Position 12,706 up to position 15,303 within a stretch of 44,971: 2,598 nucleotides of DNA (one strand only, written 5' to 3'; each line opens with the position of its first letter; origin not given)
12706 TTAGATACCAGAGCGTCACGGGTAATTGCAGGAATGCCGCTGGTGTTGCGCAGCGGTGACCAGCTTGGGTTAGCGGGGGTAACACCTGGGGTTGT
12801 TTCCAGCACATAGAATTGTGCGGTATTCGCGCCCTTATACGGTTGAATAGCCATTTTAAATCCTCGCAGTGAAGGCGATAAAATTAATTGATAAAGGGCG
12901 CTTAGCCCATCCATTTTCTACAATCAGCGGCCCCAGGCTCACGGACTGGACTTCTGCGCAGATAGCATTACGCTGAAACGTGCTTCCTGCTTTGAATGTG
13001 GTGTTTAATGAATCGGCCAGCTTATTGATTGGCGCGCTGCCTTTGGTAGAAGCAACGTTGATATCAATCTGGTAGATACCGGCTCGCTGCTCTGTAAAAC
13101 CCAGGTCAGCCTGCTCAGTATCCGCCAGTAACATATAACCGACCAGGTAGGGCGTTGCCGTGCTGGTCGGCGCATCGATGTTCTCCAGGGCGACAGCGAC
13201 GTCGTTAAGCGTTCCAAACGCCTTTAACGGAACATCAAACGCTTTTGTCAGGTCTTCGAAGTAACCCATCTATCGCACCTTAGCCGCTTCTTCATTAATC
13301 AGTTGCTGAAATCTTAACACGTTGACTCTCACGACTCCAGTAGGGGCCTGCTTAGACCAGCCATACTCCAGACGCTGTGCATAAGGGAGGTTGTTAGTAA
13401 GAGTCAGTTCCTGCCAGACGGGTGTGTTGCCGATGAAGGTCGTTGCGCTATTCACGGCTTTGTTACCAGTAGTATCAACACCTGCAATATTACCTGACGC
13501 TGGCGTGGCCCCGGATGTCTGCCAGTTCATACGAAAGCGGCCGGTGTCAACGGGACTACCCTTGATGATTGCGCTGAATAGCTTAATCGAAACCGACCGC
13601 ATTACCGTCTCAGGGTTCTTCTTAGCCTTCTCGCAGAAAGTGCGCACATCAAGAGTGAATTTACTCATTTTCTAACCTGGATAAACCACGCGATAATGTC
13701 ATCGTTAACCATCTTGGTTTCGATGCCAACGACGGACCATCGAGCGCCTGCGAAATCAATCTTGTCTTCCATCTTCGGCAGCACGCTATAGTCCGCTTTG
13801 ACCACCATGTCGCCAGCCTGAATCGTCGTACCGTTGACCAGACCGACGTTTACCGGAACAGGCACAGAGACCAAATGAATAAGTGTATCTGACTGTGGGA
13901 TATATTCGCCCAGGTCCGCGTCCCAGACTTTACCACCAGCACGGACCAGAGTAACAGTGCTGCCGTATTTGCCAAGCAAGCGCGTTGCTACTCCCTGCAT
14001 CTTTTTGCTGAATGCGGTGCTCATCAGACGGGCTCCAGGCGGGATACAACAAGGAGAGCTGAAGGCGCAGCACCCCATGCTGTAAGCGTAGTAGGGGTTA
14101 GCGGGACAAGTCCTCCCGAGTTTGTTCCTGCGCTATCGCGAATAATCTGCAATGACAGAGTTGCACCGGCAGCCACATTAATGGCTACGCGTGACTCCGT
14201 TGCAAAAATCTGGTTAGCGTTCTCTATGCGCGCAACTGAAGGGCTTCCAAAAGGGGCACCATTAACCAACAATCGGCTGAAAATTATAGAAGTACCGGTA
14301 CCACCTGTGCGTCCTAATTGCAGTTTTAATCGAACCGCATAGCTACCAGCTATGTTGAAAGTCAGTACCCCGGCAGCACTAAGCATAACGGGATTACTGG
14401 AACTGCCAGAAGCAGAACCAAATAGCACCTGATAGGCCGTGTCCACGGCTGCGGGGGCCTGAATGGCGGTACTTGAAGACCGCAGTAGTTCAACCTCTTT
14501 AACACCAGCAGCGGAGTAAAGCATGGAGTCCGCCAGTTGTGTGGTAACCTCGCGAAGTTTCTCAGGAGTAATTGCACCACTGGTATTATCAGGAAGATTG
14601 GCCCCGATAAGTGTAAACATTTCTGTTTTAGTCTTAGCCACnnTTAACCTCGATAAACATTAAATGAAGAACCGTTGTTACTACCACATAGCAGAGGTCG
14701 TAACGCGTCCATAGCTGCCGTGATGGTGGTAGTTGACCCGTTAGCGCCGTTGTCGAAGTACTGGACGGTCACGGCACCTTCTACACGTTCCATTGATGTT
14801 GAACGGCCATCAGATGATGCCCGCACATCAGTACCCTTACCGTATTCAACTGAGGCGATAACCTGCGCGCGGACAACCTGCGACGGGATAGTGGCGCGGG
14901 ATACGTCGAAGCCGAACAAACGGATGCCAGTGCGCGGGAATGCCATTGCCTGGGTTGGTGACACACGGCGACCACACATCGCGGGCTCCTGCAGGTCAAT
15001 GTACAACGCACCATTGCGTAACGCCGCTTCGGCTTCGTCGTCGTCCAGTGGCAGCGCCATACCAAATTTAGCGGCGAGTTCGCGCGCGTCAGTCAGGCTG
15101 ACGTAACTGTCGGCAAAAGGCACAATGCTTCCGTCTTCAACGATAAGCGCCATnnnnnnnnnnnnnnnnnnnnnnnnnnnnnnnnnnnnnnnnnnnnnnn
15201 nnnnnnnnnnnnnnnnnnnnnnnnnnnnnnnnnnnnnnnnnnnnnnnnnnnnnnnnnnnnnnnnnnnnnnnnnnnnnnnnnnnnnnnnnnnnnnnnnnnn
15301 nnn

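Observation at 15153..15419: DUF2829/Tad2-like small protein translationally coupled inside the neck gene block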

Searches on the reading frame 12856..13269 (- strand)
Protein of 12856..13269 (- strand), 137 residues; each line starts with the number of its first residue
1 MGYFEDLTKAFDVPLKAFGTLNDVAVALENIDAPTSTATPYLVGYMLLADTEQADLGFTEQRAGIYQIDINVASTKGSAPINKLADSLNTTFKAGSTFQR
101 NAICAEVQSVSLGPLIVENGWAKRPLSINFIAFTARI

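Call 4: search_protein_families(library=phrogs, proteins=[window:12856-13269:-], max_evalue=0.001)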
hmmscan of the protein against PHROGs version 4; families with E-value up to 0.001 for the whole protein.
window:12856-13269:- (137 aa): 1 family
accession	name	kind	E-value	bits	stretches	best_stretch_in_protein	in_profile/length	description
phrog_179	-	connector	1.4e-31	110.2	1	1-136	15-152/162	tail terminator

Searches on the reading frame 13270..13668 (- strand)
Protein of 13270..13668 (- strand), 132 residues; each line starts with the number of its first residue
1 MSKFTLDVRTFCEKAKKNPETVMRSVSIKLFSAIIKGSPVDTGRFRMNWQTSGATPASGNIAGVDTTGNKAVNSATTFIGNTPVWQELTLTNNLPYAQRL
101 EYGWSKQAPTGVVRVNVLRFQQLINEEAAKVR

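Call 4: search_protein_families(library=phrogs, proteins=[window:13270-13668:-], max_evalue=0.001)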
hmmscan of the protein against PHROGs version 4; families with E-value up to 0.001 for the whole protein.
window:13270-13668:- (132 aa): 4 families
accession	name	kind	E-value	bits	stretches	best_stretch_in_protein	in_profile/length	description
phrog_17193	-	connector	9.6e-61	206.5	1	3-132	121-250/250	tail completion or Neck1 protein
phrog_169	-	connector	5.1e-51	175.2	1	1-132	127-260/275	tail completion or Neck1 protein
phrog_23749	-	unknown function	0.00031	21.8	1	1-50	1-50/67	-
phrog_16336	-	unknown function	0.00049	21.2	1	32-113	86-151/223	-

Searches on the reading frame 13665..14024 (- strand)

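Call 4: search_protein_families(library=phrogs, proteins=[window:13665-14024:-], max_evalue=0.001)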
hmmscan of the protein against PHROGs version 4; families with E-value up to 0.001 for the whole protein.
window:13665-14024:- (119 aa): 2 families
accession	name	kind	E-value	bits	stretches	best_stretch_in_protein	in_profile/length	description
phrog_17193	-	connector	1.7e-57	195.9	1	1-119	1-119/250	tail completion or Neck1 protein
phrog_161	-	connector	1.1e-26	94.5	1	4-119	2-119/120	head closure Hc1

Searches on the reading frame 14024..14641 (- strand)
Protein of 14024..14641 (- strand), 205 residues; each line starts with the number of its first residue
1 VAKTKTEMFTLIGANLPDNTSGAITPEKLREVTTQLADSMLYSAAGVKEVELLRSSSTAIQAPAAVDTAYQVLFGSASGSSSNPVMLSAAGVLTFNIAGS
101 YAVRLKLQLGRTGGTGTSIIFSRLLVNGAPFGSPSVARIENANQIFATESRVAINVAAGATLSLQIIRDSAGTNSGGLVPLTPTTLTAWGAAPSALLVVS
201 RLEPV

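Call 4: search_protein_families(library=phrogs, proteins=[window:14024-14641:-], max_evalue=0.001)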
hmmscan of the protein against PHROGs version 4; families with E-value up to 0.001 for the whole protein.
window:14024-14641:- (205 aa): 1 family
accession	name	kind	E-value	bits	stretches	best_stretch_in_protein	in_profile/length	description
phrog_3614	-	unknown function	1.5e-93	313.1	1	1-205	1-204/204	-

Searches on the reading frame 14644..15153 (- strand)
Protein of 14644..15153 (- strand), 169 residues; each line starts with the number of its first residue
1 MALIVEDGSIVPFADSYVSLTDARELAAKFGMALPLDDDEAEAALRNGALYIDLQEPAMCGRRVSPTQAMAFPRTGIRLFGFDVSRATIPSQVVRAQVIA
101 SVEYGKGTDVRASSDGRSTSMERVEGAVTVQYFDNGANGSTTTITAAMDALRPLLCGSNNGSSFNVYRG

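Call 4: search_protein_families(library=phrogs, proteins=[window:14644-15153:-], max_evalue=0.001)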
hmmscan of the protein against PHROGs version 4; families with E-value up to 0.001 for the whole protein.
window:14644-15153:- (169 aa): 1 family
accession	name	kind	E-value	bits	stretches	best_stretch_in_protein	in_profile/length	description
phrog_477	-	connector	1.7e-54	185.8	1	1-169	7-182/220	head-tail adaptor Ad1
